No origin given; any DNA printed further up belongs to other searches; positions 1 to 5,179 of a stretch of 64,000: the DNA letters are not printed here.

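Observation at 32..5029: Giant protein built from three diverged ~480-aa tandem units (beta-helix plus Fn3-like pairs) capped by dockerins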

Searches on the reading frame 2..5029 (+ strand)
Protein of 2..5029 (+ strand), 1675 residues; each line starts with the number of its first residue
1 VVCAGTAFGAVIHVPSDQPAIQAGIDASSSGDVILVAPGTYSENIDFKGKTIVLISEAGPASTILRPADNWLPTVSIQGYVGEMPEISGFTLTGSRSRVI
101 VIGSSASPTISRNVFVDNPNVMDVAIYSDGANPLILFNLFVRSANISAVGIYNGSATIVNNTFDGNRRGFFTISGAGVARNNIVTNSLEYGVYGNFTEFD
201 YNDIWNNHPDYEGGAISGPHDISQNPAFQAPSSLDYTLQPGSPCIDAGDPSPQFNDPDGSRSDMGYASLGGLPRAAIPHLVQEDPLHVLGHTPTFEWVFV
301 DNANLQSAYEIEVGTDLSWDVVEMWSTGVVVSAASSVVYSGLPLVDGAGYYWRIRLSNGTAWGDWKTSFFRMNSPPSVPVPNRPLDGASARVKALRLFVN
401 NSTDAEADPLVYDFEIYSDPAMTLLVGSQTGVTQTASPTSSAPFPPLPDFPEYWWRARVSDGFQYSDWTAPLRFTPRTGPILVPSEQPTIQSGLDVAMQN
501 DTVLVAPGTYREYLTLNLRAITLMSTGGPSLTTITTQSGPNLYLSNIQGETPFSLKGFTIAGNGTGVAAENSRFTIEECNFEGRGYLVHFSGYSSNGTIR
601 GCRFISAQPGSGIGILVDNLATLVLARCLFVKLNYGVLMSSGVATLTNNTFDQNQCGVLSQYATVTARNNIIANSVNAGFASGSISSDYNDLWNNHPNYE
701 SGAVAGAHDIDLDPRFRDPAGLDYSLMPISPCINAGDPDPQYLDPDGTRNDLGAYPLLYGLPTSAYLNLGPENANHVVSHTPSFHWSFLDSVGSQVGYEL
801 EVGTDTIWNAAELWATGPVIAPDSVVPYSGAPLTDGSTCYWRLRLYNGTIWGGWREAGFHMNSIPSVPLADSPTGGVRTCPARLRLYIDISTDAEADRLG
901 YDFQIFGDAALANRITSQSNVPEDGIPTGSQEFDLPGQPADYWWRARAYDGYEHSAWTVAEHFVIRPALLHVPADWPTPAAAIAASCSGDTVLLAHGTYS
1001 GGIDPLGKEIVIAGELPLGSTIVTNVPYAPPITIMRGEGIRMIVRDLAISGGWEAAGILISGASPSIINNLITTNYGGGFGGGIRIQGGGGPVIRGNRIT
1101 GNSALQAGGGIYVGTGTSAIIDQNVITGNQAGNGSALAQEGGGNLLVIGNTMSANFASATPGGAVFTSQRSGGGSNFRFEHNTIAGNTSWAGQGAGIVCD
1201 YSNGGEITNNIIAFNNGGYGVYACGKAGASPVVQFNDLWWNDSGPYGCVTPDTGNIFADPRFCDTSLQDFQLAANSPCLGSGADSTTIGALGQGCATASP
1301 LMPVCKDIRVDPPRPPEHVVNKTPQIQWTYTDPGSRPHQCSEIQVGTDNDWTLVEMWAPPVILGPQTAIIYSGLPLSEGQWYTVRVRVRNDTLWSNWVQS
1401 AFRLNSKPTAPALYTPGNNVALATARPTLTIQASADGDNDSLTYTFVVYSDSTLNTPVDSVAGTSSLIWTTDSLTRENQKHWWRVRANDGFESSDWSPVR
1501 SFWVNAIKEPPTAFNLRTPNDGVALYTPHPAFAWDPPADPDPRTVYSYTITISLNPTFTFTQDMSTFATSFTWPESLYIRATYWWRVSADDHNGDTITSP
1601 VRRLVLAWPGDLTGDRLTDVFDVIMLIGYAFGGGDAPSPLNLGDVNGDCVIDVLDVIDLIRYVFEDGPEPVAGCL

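Call 7: search_protein_families(library=pfam, proteins=[window:2-5029:+], max_evalue=0.1)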
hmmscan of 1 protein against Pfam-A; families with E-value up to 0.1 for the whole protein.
window:2-5029:+ (1675 aa): 6 families
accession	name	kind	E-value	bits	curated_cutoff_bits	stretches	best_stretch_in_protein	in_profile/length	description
PF25788.1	Ig_Rha78A_N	-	8.5e-36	122.8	27.4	3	283-372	10-101/105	Rha78A-like, N-terminal immunoglobulin domain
PF13229.12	Beta_helix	-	1.4e-30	106.5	25.9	4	551-683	9-146/158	Right handed beta helix region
PF05048.19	NosD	-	1.3e-19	70.9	23.6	4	497-703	4-200/212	Periplasmic copper-binding protein (NosD)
PF17161.10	DUF5123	-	2.6e-06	29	35.1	1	645-738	2-111/113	Domain of unknown function (DUF5123)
PF01696.23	Adeno_E1B_55K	-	1.2e-05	24.6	24.5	1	567-675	141-242/387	Adenovirus EB1 55K protein / large t-antigen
PF00404.24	Dockerin_1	-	0.00045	20.8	22.9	1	1609-1663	1-56/57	Dockerin type I domain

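Call 10: find_homologous_proteins(query=window:2-5029:+)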
Query window:2-5029:+ (1675 aa): 917 proteins with E <= 0.001 among 8000 candidates; the best 120 are listed.
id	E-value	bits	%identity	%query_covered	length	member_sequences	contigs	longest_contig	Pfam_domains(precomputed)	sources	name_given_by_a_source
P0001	0.0e+0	3902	100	100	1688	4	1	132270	PF13229.13,PF01696.24,PF25788.3,PF17161.11,PF05048.20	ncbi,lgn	-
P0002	0.0e+0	2024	51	100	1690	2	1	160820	PF13229.13,PF25788.3,PF05048.20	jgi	-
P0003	0.0e+0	1804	37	90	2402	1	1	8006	PF16655.13,PF13229.13,PF25788.3,PF17161.11,PF05048.20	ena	-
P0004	0.0e+0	1579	36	90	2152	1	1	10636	PF16655.13,PF13229.13,PF00404.25,PF25788.3,PF08480.17,PF17161.11,PF05048.20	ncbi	-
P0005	0.0e+0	1445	30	59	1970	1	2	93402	PF13229.13,PF00404.25,PF25788.3,PF05048.20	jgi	jgi:parallel beta-helix repeat protein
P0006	0.0e+0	1403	35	100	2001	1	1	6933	PF13229.13,PF00404.25,PF25788.3,PF22842.4,PF08480.17,PF05048.20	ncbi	-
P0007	0.0e+0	1395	35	90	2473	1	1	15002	PF16655.13,PF13229.13,PF00404.25,PF25788.3,PF05048.20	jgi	jgi:hypothetical protein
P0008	0.0e+0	1328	33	89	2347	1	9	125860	PF13229.13,PF25788.3,PF22842.4,PF17161.11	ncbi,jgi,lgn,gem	-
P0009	0.0e+0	1302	35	89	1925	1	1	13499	PF16655.13,PF13229.13,PF01095.26,PF25788.3,PF05048.20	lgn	-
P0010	0.0e+0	1260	34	90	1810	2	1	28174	PF16655.13,PF13229.13,PF25788.3,PF17161.11,PF05048.20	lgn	-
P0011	0.0e+0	1251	33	91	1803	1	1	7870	PF13229.13,PF00404.25,PF01095.26,PF25788.3,PF17161.11,PF05048.20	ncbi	-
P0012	0.0e+0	1208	37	89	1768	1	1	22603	PF13229.13,PF25788.3,PF22842.4,PF00041.28,PF16656.12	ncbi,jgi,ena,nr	ncbi:MAG TPA: right-handed parallel beta-helix repeat-containing protein [Acidobacteriota bacterium]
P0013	0.0e+0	1179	46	23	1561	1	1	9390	PF13229.13,PF00404.25,PF25788.3,PF08480.17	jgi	jgi:hypothetical protein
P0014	0.0e+0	1105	45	23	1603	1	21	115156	PF13229.13,PF00404.25,PF25788.3,PF05048.20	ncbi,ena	-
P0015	0.0e+0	1035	41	28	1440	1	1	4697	PF13229.13,PF07602.18,PF25788.3,PF05048.20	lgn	-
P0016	0.0e+0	1018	34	81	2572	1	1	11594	PF16655.13,PF18962.8,PF25788.3,PF13860.13,PF17161.11,PF05048.20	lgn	-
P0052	2.3e-201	690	33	33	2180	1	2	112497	PF13229.13,PF22148.2,PF18962.8,PF25788.3,PF13860.13,PF00082.28,PF17161.11,PF05048.20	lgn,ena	-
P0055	8.1e-199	682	32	34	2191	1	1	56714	PF13229.13,PF18962.8,PF25788.3,PF00082.28,PF05048.20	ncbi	-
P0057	4.9e-194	666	33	32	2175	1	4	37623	PF13229.13,PF22148.2,PF18962.8,PF25788.3,PF22842.4,PF13860.13,PF00082.28,PF05048.20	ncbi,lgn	-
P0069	2.5e-180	620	33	77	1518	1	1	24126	PF13229.13,PF07602.18,PF18962.8,PF25788.3,PF22842.4,PF05048.20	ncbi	-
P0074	1.9e-174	601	45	15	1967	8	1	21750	PF13229.13,PF13205.13,PF18962.8,PF13860.13,PF05048.20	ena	-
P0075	2.5e-174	600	32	33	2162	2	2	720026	PF13229.13,PF18962.8,PF25788.3,PF22842.4,PF13860.13,PF00082.28,PF05048.20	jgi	-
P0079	1.7e-172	594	46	15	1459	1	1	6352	PF18962.8,PF13860.13,PF13088.13,PF05048.20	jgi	jgi:hypothetical protein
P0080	2.3e-172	594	44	16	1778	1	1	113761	PF13229.13,PF18962.8,PF13860.13,PF13088.13,PF05048.20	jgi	jgi:hypothetical protein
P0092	1.3e-162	562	44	18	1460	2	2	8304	PF13229.13,PF18962.8,PF13860.13,PF13088.13,PF05048.20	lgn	-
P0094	8.0e-161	556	32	31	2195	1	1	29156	PF13229.13,PF18962.8,PF25788.3,PF22842.4,PF13860.13,PF00082.28,PF17161.11,PF05048.20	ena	-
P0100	5.4e-150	520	38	16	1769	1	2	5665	PF13229.13,PF22107.3,PF18962.8,PF22842.4,PF05048.20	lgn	-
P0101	2.2e-149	518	31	80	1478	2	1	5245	PF18962.8,PF25788.3,PF22842.4,PF13860.13,PF05048.20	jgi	-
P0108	5.9e-137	476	32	19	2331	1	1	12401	PF13229.13,PF18962.8,PF00082.28,PF05048.20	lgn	-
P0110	2.7e-135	471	44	16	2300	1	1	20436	PF02412.24,PF01839.30,PF13229.13,PF07602.18,PF13517.13,PF18962.8,PF13860.13,PF05048.20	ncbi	-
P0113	1.8e-134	468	32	31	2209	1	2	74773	PF13229.13,PF22148.2,PF07602.18,PF18962.8,PF25788.3,PF22842.4,PF00082.28,PF17161.11,PF05048.20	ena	-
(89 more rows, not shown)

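Call 13: list_cluster_members(proteins=[P0001, P0002])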
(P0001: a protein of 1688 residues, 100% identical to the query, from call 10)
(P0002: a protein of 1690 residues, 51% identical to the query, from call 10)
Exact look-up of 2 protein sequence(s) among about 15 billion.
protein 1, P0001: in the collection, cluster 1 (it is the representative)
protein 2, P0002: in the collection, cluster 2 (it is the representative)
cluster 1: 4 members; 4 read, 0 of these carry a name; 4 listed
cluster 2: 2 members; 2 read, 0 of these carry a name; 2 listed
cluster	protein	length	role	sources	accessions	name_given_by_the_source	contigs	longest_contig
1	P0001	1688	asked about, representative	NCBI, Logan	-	-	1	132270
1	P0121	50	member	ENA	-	-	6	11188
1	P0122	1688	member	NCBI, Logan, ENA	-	-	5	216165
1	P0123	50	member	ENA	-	-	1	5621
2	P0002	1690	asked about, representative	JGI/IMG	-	-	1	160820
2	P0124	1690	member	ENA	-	-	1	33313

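Call 15: search_protein_families(library=ncbifam, proteins=[P0001], max_evalue=0.01)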
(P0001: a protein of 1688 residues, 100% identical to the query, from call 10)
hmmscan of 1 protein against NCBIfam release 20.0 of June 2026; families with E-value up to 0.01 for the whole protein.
P0001 (1688 aa): 3 families
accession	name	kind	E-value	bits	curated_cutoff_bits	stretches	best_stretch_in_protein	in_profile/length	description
TIGR04247.1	NosD_copper_fam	subfamily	2.2e-13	49.5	300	2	994-1239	3-251/377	nitrous oxide reductase family maturation protein NosD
NF041572.1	rhamnosid_Flavobac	equivalog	7.8e-05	20.9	1800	0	295-372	34-117/946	alpha-L-rhamnosidase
NF041518.1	choice_anch_Q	domain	0.00023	21.3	25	0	248-264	16-32/58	choice-of-anchor Q domain-containing protein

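Call 20: search_solved_structures(query=window:2-5029:+, max_evalue=0.01, show_alignments=2)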
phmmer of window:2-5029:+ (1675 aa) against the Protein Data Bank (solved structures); distinct sequences matched with E-value up to 0.01: 0.

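Call 26: find_encoding_contigs(protein=P0001, flank=10000, max_places=4)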
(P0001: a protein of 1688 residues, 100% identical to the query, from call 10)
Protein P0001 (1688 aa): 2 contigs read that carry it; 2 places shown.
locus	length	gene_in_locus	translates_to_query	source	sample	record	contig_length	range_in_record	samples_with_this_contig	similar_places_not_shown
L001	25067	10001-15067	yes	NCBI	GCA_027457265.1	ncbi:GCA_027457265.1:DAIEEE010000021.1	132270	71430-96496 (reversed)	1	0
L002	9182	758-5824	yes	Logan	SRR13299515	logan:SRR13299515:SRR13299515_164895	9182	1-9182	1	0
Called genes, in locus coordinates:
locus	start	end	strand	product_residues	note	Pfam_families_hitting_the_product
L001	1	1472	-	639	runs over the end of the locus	PF00669:Flagellin_N, PF07196:Flagellin_IN (weak), PF00700:Flagellin_C (weak)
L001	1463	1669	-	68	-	-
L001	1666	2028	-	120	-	PF02599:CsrA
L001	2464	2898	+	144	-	PF02629:CoA_binding, PF13380:CoA_binding_2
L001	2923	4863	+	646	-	PF13231:PMT_2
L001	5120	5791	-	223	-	PF00565:SNase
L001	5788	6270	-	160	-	-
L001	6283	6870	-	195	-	PF09721:Exosortase_EpsH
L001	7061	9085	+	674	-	PF00989:PAS (weak), PF00512:HisKA, PF02518:HATPase_c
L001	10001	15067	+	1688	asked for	PF17161:DUF5123 (faint), PF25788:Ig_Rha78A_N, PF05048:NosD, PF01696:Adeno_E1B_55K (weak), PF13229:Beta_helix, PF25788:Ig_Rha78A_N (weak), PF13229:Beta_helix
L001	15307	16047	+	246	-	-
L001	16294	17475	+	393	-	PF01833:TIG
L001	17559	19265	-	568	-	PF05547:Peptidase_M6, PF13860:FlgD_ig, PF18962:Por_Secre_tail (weak)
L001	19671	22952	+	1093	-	PF00930:DPPIV_N (faint), PF26549:Tricorn_N, PF26550:Tricorn_2nd, PF07676:PD40, PF26549:Tricorn_N (weak), PF01979:Amidohydro_1, PF07969:Amidohydro_3 (weak)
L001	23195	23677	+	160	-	-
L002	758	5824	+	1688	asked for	PF17161:DUF5123 (faint), PF25788:Ig_Rha78A_N, PF05048:NosD, PF01696:Adeno_E1B_55K (weak), PF13229:Beta_helix, PF25788:Ig_Rha78A_N (weak), PF13229:Beta_helix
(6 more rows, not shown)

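Call 27: find_encoding_contigs(protein=P0002, flank=10000, max_places=3)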
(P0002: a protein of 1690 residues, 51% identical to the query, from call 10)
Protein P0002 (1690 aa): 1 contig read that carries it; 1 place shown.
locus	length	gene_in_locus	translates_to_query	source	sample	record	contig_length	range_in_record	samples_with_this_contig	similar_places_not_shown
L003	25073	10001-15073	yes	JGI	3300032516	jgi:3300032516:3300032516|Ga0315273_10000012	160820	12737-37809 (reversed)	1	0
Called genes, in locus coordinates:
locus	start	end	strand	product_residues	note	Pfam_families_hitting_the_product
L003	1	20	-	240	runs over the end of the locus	PF00005:ABC_tran, PF13555:AAA_29 (faint), PF13304:AAA_21 (weak)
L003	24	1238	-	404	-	PF12704:MacB_PCD, PF02687:FtsX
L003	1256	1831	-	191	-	PF02441:Flavoprotein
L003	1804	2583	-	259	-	-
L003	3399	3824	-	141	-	PF01451:LMWPc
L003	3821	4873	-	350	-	PF01758:SBF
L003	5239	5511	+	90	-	-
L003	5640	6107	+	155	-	PF01475:FUR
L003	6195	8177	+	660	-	PF01926:MMR_HSR1, PF02421:FeoB_N, PF04548:AIG1 (weak), PF17910:FeoB_Cyto (weak), PF07670:Gate, PF07664:FeoB_C, PF07670:Gate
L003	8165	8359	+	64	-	-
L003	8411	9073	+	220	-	PF02742:Fe_dep_repr_C, PF04023:FeoA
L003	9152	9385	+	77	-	-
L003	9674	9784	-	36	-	-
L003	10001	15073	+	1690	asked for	PF05048:NosD (faint), PF25788:Ig_Rha78A_N, PF13229:Beta_helix, PF25788:Ig_Rha78A_N, PF13229:Beta_helix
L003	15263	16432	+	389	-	PF01833:TIG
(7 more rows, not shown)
